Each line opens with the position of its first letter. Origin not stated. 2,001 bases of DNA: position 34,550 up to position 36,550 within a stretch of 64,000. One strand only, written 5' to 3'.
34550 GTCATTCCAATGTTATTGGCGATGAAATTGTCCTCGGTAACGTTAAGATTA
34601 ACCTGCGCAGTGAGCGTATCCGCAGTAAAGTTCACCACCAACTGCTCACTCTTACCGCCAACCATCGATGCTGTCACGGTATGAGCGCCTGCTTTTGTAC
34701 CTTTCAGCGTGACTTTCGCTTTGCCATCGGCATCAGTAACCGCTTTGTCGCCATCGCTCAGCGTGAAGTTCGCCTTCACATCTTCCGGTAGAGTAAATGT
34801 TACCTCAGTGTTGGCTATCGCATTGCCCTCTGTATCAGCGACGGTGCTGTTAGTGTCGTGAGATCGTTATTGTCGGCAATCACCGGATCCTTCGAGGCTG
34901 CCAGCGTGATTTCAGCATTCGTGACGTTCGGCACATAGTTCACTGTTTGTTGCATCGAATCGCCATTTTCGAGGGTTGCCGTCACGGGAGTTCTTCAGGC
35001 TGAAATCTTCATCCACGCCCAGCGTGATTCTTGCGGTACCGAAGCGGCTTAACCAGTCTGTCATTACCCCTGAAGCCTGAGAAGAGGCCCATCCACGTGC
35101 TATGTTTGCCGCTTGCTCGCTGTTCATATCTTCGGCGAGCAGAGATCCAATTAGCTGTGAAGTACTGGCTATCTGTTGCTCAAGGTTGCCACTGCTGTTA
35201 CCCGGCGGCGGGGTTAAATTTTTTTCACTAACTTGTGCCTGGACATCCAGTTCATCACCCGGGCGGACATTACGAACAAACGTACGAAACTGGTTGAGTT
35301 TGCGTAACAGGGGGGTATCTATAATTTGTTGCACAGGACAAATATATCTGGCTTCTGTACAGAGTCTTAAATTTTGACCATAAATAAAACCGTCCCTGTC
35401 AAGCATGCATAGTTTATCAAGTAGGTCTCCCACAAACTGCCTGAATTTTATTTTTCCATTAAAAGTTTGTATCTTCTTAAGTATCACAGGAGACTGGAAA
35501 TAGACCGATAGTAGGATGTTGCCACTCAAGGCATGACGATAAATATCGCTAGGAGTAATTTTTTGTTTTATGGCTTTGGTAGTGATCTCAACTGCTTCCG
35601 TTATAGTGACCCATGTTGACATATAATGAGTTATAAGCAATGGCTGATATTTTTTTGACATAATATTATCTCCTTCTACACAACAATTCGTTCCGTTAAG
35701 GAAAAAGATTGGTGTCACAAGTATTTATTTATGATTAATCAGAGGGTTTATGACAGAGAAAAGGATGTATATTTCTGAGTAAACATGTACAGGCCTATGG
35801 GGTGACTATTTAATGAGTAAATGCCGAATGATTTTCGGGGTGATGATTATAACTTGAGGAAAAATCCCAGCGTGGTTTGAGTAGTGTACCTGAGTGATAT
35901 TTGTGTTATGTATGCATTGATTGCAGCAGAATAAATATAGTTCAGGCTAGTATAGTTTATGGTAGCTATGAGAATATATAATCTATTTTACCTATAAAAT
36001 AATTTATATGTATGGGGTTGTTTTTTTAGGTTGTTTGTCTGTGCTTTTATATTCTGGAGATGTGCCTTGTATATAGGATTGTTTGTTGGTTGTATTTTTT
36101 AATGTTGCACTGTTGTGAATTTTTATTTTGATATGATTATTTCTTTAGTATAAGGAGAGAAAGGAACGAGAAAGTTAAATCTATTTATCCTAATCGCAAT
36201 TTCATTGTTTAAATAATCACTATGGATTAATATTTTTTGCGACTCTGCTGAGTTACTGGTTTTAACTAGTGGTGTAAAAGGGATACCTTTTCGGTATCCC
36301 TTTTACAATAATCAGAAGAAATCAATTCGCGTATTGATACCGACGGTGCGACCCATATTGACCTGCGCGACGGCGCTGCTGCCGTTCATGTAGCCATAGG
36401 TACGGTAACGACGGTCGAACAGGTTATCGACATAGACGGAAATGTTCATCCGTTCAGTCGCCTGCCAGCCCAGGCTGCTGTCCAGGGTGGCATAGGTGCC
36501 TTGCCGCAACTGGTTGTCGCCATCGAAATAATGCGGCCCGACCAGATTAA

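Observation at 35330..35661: Strong ribosome-binding site and ATG of unknown origin reading into the yeeJ remnant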

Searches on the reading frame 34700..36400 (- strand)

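Call 14: profile_search(protein=L002:8960-9883:+)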
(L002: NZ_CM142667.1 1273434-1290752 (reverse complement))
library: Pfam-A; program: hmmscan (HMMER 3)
A. the first sequence (308 residues): domains with independent E <= 10: 0; with E <= 0.001: 0
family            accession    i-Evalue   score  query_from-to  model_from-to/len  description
(no Pfam family matches the first sequence, even at E <= 10)

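Call 16: find_homologous_proteins(query=L002:8960-9883:+)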
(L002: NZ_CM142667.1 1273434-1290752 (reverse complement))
Query L002:8960-9883:+ (308 aa): 343 proteins with E <= 0.001 among 1038 candidates; the best 120 are listed.
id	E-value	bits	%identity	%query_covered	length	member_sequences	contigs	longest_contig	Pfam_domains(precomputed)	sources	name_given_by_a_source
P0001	2.8e-203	692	99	100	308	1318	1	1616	-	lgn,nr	nr:hypothetical protein [Yersinia pestis]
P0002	3.0e-149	514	74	100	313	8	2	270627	-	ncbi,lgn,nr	ncbi:hypothetical protein RC180_003444 [Salmonella enterica]|nr:hypothetical protein [Salmonella ent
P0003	3.9e-134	465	68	99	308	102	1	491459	-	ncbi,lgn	-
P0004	1.6e-125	436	65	100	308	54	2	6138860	-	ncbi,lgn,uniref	ncbi:hypothetical protein [Sodalis sp. RH16]|uniref:hypothetical protein n=1 Tax=Sodalis sp. RH16 Ta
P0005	6.6e-123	428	63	100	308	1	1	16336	-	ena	-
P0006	3.6e-118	412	62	99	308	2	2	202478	-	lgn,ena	-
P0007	2.0e-112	393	60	100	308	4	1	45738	-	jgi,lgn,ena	-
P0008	3.9e-104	366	55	94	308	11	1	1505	-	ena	-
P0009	2.4e-102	360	54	100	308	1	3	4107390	-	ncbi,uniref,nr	ncbi:hypothetical protein ED28_05720 [[Pantoea] beijingensis]|uniref:Uncharacterized protein n=1 Tax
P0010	2.8e-102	360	97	53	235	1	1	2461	-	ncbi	-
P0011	1.4e-101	358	55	98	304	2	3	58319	-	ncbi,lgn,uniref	ncbi:hypothetical protein [Citrobacter braakii]|uniref:hypothetical protein n=1 Tax=Citrobacter braa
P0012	2.6e-101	357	53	100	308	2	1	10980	-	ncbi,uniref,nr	ncbi:hypothetical protein [Martelella alba]|uniref:Uncharacterized protein n=1 Tax=Martelella alba T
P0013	2.8e-101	357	54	95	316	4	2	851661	-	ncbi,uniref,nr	ncbi:hypothetical protein [Brenneria tiliae]|uniref:hypothetical protein n=1 Tax=Brenneria tiliae Ta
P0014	4.6e-101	356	53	97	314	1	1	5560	-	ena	-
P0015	1.7e-100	354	54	100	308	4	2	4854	-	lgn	-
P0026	2.8e-98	347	51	96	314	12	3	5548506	-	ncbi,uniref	ncbi:hypothetical protein [Gibbsiella quercinecans]|uniref:hypothetical protein n=1 Tax=Enterobacter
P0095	3.6e-93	330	48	99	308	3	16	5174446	-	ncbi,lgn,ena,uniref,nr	ncbi:hypothetical protein LQZ39_23380 [Enterobacter cloacae complex sp. RIVM_C039474]|uniref:Unchara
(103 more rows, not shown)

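Call 17: search_protein_families(proteins=[L002:8960-9883:+], library=ncbifam, max_evalue=1)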
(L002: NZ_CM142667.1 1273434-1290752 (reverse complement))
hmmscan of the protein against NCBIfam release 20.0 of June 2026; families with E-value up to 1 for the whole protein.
L002:8960-9883:+ (308 aa): 0 families

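Call 18: search_protein_families(proteins=[L002:8960-9883:+], library=phrogs, max_evalue=1)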
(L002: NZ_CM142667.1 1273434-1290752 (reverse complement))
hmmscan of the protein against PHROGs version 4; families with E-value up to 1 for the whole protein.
L002:8960-9883:+ (308 aa): 1 family
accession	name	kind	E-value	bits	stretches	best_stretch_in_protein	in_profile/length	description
phrog_1213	-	moron, auxiliary metabolic gene and host takeover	0.062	14.9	1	165-196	5-37/88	RelE-like toxin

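Call 19: search_solved_structures(query=L002:8960-9883:+, max_evalue=10)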
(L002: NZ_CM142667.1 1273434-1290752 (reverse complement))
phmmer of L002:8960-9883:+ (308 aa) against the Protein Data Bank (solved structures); distinct sequences matched with E-value up to 10: 1.
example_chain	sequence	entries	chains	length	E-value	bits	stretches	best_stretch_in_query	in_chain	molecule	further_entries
4r2l_A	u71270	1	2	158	1.5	11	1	169-225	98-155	Universal stress protein F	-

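Call 33: predict_structure(alignment_id=A3)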
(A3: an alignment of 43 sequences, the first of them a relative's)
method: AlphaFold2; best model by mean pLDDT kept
length: 308 residues; sequences in the alignment: 43
mean_pLDDT: 78.4   pTM: 0.75
mean pLDDT of the five models: 78.4, 73.7, 68.3, 60.7, 59.0
residues with pLDDT >= 90: 117; 70-90: 103; 50-70: 50; < 50: 38
segments of 3 or more residues with pLDDT < 50: 1-14, 142-144, 235-242, 280-283, 300-308
pLDDT, mean of each block of 10 residues (from residue 1): 32 69 95 90 90 92 91 89 90 87 87 89 88 72 67 92 93 93 90 77 91 94 92 52 62 71 71 58 56 63 38
secondary structure, 60 per line:
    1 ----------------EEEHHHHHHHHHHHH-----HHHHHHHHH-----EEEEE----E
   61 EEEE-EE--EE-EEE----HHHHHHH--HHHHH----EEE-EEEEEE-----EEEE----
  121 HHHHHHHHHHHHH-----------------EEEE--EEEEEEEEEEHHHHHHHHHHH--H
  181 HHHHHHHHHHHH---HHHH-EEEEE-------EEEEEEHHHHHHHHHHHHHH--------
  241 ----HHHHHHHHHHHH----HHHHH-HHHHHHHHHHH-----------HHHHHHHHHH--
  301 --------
elements in order: E17-19 H20-31 H37-45 E51-55 E60-64 E73-75 H80-86 H89-93 E98-100 E102-107 E113-116 H121-133 E151-154 E157-166 H167-177 H180-192 H196-199 E201-205 E213-218 H219-232 H245-256 H261-265 H267-277 H289-298

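Call 40: fold_search(model_id=the predicted structure, library=afdb50)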
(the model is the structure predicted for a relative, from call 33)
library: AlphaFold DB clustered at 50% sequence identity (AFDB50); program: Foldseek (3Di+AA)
matches with E <= 10: 424; with E <= 0.001: 168
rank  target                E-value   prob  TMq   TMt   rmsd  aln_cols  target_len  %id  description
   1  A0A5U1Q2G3            1.6e-47  1.00  0.74  0.69  16.2       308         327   99  Uncharacterized protein [Salmonella enterica]
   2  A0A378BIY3            3.8e-34  1.00  0.59  0.80   9.2       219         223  100  Uncharacterized protein [Klebsiella pneumoniae subsp. ozaenae]
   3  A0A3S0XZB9            2.2e-31  1.00  0.69  0.70  17.4       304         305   50  Uncharacterized protein [Pectobacterium brasiliense]
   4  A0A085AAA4            6.0e-29  1.00  0.69  0.70  16.5       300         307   42  Uncharacterized protein [Trabulsiella guamensis ATCC 49490]
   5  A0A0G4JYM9            4.5e-28  1.00  0.63  0.71  15.5       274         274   52  Uncharacterized protein [Brenneria goodwinii]
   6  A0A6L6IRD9            2.2e-27  1.00  0.68  0.71  20.9       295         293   44  Uncharacterized protein [Intestinirhabdus alba]
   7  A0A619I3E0            3.8e-26  1.00  0.63  0.63  17.0       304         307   39  Uncharacterized protein [Salmonella enterica]
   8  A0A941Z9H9            1.8e-25  1.00  0.69  0.69  16.9       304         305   40  Uncharacterized protein
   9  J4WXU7                7.7e-25  1.00  0.72  0.87   2.3       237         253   43  Uncharacterized protein
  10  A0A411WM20            1.2e-24  1.00  0.67  0.65  18.2       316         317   39  Uncharacterized protein [Limnobaculum zhutongyuii]
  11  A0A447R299            8.0e-24  1.00  0.69  0.82   6.8       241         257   43  Uncharacterized protein [Salmonella enterica subsp. arizonae]
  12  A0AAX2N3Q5            3.4e-23  1.00  0.49  0.82   6.1       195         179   84  Uncharacterized protein [Klebsiella pneumoniae]
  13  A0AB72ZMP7            1.4e-18  1.00  0.18  0.28  22.3       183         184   98  Uncharacterized protein [Yersinia pestis PY-08]
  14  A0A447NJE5            1.1e-16  1.00  0.58  0.76   3.4       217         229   32  Uncharacterized protein [Salmonella enterica subsp. enterica serovar Sanjuan]
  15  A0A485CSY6            2.6e-16  1.00  0.57  0.74   9.0       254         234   34  Uncharacterized protein [Raoultella planticola]
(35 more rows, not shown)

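Call 41: find_encoding_contigs(protein=P0009, flank=7000, max_places=2)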
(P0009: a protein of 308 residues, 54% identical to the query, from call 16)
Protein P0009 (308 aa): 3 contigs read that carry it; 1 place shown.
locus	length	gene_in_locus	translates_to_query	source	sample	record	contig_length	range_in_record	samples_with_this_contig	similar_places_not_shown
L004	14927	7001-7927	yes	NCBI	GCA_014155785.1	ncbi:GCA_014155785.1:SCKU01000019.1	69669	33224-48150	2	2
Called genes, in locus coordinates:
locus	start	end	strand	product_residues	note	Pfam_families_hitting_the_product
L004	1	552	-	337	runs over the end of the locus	PF01408:GFO_IDH_MocA, PF22725:GFO_IDH_MocA_C3, PF02894:GFO_IDH_MocA_C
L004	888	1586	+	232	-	PF04131:NanE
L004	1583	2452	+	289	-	PF00480:ROK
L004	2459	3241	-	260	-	PF00392:GntR, PF07702:UTRA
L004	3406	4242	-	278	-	PF01418:HTH_6, PF01380:SIS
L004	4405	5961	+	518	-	PF02378:PTS_EIIC, PF00367:PTS_EIIB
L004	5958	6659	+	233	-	PF05690:ThiG (faint), PF04131:NanE, PF03060:NMO (faint), PF01207:Dus (weak)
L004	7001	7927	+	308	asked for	-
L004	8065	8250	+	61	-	PF05930:Phage_AlpA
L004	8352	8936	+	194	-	PF11198:DUF2857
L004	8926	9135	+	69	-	PF01258:zf-dskA_traR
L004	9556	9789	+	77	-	-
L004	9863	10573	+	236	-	PF01464:SLT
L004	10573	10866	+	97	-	PF04956:TrbC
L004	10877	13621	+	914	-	PF05101:VirB3, PF27097:VirB4_TrbE_N, PF19044:P-loop_TraG (faint), PF03135:CagE_TrbE_VirB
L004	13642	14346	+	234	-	PF07996:T4SS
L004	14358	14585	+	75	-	-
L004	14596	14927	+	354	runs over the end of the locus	PF04610:TrbL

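Call 42: find_encoding_contigs(protein=P0095, flank=7000, max_places=2)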
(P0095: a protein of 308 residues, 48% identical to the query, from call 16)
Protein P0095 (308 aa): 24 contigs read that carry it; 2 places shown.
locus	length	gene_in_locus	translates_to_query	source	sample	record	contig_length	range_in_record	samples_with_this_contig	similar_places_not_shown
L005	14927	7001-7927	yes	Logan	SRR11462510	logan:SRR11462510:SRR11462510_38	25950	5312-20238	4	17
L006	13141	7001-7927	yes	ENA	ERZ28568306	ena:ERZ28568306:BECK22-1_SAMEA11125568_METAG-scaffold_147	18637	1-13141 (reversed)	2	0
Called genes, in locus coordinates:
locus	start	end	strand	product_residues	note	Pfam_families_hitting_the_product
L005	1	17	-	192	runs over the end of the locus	PF00440:TetR_N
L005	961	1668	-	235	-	PF01177:Asp_Glu_race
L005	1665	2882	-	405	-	PF00083:Sugar_tr, PF06609:TRI12 (weak), PF07690:MFS_1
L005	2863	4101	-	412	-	-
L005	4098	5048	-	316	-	PF02668:TauD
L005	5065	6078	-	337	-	PF00152:tRNA-synt_2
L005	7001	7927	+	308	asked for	-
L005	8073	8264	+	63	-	PF05930:Phage_AlpA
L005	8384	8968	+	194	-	PF11198:DUF2857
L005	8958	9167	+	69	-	PF01258:zf-dskA_traR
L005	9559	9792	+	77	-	-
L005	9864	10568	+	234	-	PF01464:SLT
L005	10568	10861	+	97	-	PF04956:TrbC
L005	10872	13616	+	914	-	PF05101:VirB3, PF27097:VirB4_TrbE_N, PF03135:CagE_TrbE_VirB, PF19044:P-loop_TraG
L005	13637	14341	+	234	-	PF07996:T4SS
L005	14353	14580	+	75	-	-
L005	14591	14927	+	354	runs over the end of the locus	PF04610:TrbL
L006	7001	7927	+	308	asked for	-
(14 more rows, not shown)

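Call 43: find_encoding_contigs(protein=P0026, flank=7000, max_places=2)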
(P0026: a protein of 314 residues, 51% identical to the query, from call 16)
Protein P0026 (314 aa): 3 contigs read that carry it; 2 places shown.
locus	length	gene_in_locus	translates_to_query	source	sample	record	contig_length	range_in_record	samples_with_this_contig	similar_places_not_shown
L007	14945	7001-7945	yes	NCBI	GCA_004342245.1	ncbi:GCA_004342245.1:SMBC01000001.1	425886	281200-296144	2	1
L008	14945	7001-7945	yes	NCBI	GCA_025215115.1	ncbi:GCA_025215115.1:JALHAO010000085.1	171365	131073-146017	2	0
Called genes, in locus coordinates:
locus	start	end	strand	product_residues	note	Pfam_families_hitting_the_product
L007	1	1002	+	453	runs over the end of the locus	PF00083:Sugar_tr, PF07690:MFS_1, PF06779:MFS_4 (weak), PF07690:MFS_1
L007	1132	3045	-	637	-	PF06506:PrpR_N, PF00989:PAS, PF13426:PAS_9 (weak), PF00158:Sigma54_activat, PF14532:Sigma54_activ_2, PF00004:AAA (weak), PF07728:AAA_5 (weak), PF25601:AAA_lid_14, +3 more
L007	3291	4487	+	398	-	PF02515:CoA_transf_3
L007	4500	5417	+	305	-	PF00682:HMGL-like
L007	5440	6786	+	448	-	PF00083:Sugar_tr (weak), PF07690:MFS_1, PF00083:Sugar_tr (weak), PF07690:MFS_1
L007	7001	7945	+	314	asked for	-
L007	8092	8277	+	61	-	PF05930:Phage_AlpA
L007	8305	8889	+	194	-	PF11198:DUF2857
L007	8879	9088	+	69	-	PF01258:zf-dskA_traR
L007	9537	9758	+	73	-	-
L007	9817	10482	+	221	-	PF01464:SLT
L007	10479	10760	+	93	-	PF04956:TrbC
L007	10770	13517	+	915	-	PF05101:VirB3, PF27097:VirB4_TrbE_N, PF03135:CagE_TrbE_VirB, PF19044:P-loop_TraG (weak)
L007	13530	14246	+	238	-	PF07996:T4SS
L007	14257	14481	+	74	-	-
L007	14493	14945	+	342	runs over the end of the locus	PF04610:TrbL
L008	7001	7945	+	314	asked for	-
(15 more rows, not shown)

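Call 60: search_protein_families(proteins=[L002:8960-9883:+], library=padloc, max_evalue=1)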
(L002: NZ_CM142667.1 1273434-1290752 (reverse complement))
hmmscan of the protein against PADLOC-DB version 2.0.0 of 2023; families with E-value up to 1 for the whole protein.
L002:8960-9883:+ (308 aa): 0 families

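Call 75: search_solved_structures(query=A3, max_evalue=10)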
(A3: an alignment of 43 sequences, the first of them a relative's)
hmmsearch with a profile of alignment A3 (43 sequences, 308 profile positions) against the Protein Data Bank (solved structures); distinct sequences matched with E-value up to 10: 11.
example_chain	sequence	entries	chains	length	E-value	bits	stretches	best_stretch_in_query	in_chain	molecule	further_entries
1cb1_A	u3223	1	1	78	0.08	15.1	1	265-301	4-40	CALBINDIN D9K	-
4icb_A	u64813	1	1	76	0.4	12.8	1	265-302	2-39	CALBINDIN D9K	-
1kcy_A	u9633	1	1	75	0.41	12.8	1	266-303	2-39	calbindin D9k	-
1cdn_A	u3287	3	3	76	0.42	12.7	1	265-302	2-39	CALBINDIN D9K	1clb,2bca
1ht9_A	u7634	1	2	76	0.5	12.5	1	265-302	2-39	CALBINDIN D9K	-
1boc_A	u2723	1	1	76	0.52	12.4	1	265-302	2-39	CALBINDIN D9K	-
1kqv_A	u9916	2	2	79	0.64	12.1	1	265-302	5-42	VITAMIN D-DEPENDENT CALCIUM-BINDING PROTEIN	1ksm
1n65_A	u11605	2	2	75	0.77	11.9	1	266-302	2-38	Vitamin D-dependent calcium-binding protein, intestinal | Protein S100-G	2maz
1d1o_A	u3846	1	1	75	0.77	11.9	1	266-302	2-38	CALBINDIN D9K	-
1ig5_A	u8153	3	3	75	0.8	11.8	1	266-302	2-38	VITAMIN D-DEPENDENT CALCIUM-BINDING PROTEIN, INTESTINAL | CALCIUM-BINDING PROTEIN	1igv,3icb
1b1g_A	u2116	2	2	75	0.83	11.8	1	266-302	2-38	PROTEIN (CALBINDIN D9K) | CALBINDIN D9K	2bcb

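Call 79: profile_search(alignment_id=A3)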
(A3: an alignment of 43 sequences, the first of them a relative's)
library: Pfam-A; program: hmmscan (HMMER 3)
A. the first sequence (308 residues): domains with independent E <= 10: 0; with E <= 0.001: 0
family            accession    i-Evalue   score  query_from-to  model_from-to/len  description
(no Pfam family matches the first sequence, even at E <= 10)
B. every sequence of the alignment scanned on its own (43 sequences): families by number of members that match
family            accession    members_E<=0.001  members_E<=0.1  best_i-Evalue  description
Abhydro_lipase    PF04083.22                 0               1        3.1e-02  Partial alpha/beta-hydrolase lipase region
DUF61             PF01886.21                 0               1        7.0e-02  Protein of unknown function DUF61

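Call 83: search_protein_representatives(alignment_id=A3)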
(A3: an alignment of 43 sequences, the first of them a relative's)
Query: 43 sequences, 308 profile positions. Proteins with E-value up to 0.001 (for the whole library): 349; up to 1e-10: 88; up to 1e-30: 40. The best 150 are listed.
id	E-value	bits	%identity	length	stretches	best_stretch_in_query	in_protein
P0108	3.7e-146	502.3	-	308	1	1-306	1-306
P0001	2.8e-144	496.1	-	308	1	1-307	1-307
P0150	8.8e-116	402.6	-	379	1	6-303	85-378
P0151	1.2e-113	395.6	-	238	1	71-307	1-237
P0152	1.0e-108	379.4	-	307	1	7-306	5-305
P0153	3.0e-106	371.3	-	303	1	4-300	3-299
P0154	6.4e-104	363.6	-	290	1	1-301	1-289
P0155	2.1e-102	358.6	-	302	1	12-305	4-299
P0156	3.6e-95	334.9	-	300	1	14-301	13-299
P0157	4.7e-94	331.2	-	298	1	10-301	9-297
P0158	6.5e-89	314.3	-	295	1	1-306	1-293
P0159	1.8e-83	296.5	-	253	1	13-237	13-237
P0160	1.6e-80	286.7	-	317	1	11-302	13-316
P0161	1.4e-78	280.4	-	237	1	73-304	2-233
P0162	3.0e-76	272.7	-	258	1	1-234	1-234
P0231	8.7e-12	61.0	-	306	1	12-245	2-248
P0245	4.1e-08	48.9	-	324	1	13-235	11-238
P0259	1.8e-07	46.9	-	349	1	6-228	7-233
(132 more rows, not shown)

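Call 84: find_encoding_contigs(protein=P0231, flank=6000, max_places=1)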
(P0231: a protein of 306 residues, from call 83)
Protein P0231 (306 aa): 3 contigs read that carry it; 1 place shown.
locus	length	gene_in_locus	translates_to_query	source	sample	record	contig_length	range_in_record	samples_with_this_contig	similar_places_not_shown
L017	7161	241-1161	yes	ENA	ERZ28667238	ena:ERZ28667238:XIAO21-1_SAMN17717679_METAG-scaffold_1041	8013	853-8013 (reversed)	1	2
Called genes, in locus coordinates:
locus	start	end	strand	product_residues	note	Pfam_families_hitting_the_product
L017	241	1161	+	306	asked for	-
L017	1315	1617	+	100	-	-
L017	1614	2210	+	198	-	PF10543:ORF6N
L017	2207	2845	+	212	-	-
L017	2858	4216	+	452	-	PF13481:AAA_25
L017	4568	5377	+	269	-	-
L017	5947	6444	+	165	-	PF05591:T6SS_VipA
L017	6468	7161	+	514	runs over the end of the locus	PF05943:VipB, PF18945:VipB_2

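Call 85: find_encoding_contigs(protein=P0259, flank=6000, max_places=1)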
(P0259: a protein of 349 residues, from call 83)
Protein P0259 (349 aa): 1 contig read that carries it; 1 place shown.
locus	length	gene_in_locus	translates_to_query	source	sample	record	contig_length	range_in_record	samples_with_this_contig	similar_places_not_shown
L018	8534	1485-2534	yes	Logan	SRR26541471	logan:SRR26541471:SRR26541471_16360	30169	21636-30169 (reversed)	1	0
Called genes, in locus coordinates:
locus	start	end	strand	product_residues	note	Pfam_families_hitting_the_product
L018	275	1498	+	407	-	PF13356:Arm-DNA-bind_3, PF22022:Phage_int_M, PF00589:Phage_integrase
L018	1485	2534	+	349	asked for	-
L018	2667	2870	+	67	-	PF05930:Phage_AlpA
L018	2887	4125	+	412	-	-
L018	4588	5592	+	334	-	-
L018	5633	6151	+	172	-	-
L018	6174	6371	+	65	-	-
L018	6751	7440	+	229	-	PF06035:Peptidase_C93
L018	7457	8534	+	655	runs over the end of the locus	PF16448:LapD_MoxY_N, PF00990:GGDEF, PF00563:EAL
